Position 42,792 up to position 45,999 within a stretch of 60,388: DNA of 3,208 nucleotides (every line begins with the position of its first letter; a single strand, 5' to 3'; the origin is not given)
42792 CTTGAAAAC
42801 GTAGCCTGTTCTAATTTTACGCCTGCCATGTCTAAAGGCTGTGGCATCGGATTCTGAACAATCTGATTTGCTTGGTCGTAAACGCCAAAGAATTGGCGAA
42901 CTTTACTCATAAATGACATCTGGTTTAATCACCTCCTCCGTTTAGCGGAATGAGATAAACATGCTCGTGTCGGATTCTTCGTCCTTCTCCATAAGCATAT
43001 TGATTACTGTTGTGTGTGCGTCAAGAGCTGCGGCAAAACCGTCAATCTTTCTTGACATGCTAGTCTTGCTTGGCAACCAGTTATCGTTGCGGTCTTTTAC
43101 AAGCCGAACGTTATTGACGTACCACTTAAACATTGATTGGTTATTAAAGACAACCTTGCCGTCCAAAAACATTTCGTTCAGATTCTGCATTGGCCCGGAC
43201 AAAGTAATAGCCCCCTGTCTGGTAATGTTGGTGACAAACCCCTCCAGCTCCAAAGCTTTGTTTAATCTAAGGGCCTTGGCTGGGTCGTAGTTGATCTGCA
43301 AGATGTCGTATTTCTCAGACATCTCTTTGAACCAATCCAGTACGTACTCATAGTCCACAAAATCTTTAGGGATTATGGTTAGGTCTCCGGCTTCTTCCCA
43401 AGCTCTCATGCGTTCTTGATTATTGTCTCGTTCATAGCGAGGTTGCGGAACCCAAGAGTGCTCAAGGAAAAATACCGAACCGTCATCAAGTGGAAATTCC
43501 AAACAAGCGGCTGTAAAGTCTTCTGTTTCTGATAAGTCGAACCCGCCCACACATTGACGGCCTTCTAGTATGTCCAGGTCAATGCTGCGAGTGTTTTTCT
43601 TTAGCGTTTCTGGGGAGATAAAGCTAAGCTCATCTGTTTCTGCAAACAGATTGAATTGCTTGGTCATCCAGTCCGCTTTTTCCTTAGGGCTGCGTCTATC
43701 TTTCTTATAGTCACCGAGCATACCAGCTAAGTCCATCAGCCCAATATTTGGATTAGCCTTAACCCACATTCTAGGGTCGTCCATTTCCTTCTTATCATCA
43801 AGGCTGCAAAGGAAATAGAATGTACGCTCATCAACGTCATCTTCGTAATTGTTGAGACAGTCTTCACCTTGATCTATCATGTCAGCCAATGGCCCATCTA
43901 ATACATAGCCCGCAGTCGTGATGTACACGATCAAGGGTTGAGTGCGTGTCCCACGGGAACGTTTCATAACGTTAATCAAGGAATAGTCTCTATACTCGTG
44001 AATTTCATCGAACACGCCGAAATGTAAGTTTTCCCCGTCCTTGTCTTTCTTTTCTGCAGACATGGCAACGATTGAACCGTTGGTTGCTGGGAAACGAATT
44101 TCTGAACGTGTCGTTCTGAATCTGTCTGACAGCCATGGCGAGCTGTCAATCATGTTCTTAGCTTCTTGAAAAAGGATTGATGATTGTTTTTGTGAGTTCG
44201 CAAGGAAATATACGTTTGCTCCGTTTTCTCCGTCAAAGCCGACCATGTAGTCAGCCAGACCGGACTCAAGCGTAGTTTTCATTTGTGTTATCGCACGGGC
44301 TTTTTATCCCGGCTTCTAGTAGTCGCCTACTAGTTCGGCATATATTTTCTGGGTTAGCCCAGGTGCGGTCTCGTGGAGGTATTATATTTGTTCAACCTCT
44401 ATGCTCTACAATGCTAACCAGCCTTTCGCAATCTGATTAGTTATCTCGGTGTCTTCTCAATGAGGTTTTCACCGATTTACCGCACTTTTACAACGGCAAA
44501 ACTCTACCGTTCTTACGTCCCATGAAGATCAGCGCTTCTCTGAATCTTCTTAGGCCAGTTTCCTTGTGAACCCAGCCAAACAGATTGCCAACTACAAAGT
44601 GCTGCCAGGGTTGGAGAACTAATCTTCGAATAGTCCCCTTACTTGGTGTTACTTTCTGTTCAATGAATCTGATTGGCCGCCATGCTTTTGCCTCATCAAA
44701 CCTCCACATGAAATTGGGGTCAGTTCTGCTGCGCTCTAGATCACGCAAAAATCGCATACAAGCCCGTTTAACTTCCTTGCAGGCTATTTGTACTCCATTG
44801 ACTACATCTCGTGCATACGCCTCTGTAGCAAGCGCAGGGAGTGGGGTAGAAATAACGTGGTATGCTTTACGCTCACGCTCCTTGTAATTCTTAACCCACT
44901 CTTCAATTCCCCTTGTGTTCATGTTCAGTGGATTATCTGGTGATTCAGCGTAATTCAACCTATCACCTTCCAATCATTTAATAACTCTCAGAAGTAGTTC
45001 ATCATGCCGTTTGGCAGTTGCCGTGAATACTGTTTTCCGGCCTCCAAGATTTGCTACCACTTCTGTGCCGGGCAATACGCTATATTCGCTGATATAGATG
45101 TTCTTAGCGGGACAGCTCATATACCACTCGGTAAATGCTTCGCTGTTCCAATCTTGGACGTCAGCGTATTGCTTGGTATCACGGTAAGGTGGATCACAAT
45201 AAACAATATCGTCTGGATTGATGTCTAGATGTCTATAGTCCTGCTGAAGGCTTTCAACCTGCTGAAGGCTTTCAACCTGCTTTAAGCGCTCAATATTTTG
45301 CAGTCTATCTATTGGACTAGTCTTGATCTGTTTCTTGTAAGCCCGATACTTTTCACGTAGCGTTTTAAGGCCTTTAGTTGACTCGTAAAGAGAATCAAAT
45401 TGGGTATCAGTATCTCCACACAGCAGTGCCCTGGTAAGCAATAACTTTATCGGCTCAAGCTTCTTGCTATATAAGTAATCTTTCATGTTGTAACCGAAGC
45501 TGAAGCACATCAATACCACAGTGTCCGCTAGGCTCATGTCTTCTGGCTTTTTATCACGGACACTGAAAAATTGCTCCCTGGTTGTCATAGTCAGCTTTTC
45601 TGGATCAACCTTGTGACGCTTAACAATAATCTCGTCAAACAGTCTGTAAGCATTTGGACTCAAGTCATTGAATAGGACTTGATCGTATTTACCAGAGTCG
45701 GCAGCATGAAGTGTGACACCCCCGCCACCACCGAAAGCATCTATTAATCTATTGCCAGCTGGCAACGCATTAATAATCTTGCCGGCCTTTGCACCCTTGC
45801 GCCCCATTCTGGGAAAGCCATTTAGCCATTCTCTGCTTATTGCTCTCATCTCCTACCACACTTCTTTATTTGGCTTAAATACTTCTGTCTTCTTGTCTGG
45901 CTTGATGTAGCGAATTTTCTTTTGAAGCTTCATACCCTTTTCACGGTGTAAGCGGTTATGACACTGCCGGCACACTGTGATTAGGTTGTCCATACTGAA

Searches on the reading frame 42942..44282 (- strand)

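Call 92: search_protein_families(library=pfam, max_evalue=0.001, proteins=[window:42942-44282:-])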
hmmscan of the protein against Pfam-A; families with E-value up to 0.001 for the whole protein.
window:42942-44282:- (446 aa): 2 families
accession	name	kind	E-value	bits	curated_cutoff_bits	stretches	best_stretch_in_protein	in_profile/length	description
PF20441.4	TerL_nuclease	-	2e-34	119.6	24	1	151-423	4-279/286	Terminase large subunit, endonuclease domain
PF03354.21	TerL_ATPase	-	1.5e-13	51.3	23.7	1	2-134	34-171/178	Terminase large subunit, ATPase domain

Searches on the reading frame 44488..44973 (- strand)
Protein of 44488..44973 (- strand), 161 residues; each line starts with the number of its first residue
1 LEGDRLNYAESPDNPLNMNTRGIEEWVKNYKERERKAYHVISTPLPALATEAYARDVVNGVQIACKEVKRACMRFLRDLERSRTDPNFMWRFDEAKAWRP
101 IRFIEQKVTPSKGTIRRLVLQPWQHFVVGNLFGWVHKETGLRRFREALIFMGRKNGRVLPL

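Call 92: search_protein_families(library=pfam, max_evalue=0.001, proteins=[window:44488-44973:-])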
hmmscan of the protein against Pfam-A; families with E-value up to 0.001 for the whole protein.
window:44488-44973:- (161 aa): 1 family
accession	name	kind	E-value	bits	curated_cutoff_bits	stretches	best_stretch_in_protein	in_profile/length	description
PF03354.21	TerL_ATPase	-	2.4e-07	31.1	23.7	1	122-158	1-35/178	Terminase large subunit, ATPase domain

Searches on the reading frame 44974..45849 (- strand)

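Call 92: search_protein_families(library=pfam, max_evalue=0.001, proteins=[window:44974-45849:-])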
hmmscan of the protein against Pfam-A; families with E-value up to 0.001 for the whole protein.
window:44974-45849:- (291 aa): 2 families
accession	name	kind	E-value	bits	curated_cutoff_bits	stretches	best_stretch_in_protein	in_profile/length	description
PF02086.21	MethyltransfD12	-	1.1e-17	65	22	1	16-241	3-204/253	D12 class N6 adenine-specific DNA methyltransferase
PF03602.21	Cons_hypoth95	-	1.4e-06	28.5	24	0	184-229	82-130/182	Conserved hypothetical protein 95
